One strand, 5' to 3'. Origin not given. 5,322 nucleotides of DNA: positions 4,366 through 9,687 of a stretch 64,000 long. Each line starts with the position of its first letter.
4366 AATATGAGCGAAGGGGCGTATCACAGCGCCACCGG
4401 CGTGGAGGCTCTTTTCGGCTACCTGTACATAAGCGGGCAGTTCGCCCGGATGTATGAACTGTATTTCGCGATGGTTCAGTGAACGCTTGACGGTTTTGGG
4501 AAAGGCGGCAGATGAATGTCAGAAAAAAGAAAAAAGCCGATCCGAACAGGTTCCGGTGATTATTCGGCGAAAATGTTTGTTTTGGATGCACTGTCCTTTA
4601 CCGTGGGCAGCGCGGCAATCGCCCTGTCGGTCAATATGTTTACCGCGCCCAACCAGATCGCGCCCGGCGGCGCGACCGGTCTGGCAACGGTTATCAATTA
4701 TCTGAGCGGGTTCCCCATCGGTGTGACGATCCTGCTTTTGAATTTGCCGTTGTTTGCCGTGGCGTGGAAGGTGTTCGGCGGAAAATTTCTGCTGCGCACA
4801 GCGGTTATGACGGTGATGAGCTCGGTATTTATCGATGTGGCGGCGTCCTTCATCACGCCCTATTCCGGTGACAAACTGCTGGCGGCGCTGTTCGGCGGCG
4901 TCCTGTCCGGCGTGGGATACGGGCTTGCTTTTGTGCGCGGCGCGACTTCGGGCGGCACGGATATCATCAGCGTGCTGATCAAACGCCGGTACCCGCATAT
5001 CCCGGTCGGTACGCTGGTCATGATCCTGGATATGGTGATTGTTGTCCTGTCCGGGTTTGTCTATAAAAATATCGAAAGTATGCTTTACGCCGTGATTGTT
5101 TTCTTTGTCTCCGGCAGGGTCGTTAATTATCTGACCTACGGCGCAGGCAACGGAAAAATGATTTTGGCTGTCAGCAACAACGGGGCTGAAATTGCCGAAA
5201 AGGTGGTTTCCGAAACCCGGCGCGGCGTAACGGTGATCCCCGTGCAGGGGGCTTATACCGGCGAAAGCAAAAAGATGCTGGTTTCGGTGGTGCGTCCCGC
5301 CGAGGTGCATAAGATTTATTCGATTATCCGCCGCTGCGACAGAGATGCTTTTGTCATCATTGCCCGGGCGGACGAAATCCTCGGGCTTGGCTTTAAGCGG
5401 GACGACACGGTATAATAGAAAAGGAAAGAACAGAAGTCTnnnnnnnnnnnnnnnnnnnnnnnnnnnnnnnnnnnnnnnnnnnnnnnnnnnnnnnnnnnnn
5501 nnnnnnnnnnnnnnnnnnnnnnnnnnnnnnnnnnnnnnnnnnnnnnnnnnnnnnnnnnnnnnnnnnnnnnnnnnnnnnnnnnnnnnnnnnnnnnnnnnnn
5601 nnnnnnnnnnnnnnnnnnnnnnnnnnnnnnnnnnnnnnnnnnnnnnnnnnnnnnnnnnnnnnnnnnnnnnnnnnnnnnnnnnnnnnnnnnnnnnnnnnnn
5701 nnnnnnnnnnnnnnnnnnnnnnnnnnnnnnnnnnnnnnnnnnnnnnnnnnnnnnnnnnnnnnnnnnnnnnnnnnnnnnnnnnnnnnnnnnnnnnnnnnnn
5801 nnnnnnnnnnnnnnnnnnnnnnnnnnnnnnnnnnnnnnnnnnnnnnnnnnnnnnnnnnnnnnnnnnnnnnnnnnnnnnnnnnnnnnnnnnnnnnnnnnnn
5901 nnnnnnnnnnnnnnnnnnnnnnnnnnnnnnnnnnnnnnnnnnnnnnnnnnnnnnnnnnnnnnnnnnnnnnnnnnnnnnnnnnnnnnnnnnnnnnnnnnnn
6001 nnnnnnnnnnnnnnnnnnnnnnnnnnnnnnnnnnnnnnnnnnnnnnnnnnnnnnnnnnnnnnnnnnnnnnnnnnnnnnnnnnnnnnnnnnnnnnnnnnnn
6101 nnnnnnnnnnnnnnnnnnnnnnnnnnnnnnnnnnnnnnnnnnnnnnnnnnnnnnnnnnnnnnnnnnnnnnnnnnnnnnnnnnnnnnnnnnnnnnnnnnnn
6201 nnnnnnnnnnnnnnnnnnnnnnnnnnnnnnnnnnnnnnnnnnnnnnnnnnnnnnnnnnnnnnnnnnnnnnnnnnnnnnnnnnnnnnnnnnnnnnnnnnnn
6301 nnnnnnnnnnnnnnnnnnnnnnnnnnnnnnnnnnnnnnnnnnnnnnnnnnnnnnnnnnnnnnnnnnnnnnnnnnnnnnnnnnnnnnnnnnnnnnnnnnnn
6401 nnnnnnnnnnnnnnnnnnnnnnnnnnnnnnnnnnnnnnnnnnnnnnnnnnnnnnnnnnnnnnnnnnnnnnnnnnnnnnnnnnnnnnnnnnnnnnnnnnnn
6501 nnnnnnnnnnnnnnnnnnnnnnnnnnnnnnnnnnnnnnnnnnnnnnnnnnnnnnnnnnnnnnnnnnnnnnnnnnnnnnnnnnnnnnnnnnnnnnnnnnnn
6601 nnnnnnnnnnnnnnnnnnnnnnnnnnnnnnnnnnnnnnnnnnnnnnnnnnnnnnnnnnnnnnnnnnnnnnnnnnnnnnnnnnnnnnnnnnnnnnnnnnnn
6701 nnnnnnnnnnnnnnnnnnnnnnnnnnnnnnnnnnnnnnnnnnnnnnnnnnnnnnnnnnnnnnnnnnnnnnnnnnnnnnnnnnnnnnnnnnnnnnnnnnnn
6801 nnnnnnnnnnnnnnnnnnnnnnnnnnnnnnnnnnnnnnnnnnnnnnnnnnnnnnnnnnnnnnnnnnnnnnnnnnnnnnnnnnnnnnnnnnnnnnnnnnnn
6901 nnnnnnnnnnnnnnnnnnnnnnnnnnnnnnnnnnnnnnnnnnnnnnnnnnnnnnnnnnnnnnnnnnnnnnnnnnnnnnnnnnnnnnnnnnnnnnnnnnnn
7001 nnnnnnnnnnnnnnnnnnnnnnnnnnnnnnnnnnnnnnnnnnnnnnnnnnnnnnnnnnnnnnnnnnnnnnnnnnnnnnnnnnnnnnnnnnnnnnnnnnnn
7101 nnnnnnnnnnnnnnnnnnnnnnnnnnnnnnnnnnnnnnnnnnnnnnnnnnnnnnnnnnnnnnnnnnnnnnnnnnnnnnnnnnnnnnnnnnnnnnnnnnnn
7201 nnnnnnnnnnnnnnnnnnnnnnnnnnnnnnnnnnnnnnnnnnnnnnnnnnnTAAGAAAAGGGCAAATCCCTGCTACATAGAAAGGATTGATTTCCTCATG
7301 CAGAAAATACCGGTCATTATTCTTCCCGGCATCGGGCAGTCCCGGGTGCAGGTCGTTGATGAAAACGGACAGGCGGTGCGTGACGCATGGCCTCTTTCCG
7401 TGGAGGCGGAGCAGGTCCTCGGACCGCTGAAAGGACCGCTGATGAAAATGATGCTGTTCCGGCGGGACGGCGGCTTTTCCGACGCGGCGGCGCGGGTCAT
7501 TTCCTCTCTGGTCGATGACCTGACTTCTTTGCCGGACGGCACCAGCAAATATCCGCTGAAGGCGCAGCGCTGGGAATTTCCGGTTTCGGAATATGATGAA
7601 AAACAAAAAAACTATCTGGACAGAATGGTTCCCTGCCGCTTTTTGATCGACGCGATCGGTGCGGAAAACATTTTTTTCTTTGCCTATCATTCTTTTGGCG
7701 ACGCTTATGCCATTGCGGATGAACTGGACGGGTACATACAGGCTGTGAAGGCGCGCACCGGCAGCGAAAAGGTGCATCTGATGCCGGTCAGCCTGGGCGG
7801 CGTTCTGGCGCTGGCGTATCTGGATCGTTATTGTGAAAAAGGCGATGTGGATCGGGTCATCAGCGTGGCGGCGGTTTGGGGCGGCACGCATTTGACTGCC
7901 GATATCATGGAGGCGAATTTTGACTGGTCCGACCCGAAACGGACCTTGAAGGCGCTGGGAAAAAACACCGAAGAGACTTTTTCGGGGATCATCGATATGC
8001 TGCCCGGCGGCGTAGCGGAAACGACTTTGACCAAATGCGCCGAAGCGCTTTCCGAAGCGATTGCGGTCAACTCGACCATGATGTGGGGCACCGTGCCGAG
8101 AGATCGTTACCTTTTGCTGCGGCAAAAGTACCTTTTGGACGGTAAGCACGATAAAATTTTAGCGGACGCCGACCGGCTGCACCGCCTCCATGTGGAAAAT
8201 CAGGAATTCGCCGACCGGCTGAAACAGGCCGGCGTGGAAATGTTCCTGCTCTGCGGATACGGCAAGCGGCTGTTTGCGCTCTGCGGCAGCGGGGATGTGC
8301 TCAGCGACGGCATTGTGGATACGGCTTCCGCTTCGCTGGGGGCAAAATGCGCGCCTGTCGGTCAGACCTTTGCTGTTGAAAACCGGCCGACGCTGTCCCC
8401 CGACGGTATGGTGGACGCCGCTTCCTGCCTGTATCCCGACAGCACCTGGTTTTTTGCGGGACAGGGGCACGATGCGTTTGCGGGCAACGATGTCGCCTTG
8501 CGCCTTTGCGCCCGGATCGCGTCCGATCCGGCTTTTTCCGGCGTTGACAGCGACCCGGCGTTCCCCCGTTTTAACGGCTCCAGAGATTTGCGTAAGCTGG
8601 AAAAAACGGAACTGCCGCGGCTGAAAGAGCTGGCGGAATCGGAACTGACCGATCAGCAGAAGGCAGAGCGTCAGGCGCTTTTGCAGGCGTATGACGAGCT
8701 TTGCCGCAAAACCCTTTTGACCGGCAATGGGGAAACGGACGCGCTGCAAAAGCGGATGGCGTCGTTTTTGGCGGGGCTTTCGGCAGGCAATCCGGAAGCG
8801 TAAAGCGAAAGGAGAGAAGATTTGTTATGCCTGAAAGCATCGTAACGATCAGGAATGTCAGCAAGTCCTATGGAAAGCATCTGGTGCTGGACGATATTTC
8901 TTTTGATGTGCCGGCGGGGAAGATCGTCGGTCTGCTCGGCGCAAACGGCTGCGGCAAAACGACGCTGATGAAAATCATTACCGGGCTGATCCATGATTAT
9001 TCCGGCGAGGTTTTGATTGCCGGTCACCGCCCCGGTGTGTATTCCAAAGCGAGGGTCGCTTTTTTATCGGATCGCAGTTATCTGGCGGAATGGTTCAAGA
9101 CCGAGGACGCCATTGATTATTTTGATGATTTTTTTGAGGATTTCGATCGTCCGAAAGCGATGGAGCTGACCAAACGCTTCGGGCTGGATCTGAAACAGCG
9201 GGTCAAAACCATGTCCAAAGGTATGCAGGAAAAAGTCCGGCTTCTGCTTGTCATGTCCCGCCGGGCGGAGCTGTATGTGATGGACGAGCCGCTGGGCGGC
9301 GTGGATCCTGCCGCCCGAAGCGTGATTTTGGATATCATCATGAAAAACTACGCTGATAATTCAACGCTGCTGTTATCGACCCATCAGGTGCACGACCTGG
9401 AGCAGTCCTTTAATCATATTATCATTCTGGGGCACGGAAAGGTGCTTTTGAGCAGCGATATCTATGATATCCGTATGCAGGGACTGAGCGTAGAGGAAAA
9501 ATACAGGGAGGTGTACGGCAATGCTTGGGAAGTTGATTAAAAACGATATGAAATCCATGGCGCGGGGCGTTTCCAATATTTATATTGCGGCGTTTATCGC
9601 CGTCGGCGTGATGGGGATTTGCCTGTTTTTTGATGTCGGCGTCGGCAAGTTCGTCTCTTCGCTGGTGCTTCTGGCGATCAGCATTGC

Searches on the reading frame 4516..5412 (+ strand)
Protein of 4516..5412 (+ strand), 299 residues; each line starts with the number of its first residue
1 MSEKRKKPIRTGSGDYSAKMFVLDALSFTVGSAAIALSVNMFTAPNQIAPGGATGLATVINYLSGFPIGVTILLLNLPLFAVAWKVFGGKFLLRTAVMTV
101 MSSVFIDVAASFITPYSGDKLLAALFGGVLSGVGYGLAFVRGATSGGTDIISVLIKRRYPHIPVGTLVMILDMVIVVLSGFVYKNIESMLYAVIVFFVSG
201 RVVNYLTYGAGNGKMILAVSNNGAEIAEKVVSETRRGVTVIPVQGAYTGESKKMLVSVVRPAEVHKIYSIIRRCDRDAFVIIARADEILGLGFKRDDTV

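Call 62: search_protein_families(library=pfam, proteins=[window:4516-5412:+], max_evalue=0.0001)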
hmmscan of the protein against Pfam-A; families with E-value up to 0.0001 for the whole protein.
window:4516-5412:+ (299 aa): 2 families
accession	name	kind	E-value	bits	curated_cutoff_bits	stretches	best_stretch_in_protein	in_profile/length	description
PF02588.21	YitT_membrane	-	1.1e-60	205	24.3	1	26-230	3-204/205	Uncharacterised 5xTM membrane BCR, YitT family COG1284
PF10035.14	DUF2179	-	2e-18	66.4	22.8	1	236-290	1-55/55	Uncharacterized protein conserved in bacteria (DUF2179)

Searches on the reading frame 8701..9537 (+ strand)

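Call 62: search_protein_families(library=pfam, proteins=[window:8701-9537:+], max_evalue=0.0001)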
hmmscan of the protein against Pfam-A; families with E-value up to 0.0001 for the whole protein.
window:8701-9537:+ (279 aa): 2 families
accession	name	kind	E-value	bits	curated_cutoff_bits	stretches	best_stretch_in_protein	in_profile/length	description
PF00005.33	ABC_tran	-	3.3e-23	83.2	25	1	63-198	1-136/137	ABC transporter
PF13304.12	AAA_21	-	1.4e-11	45.5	27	1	116-229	165-299/304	AAA domain, putative AbiEii toxin, Type IV TA system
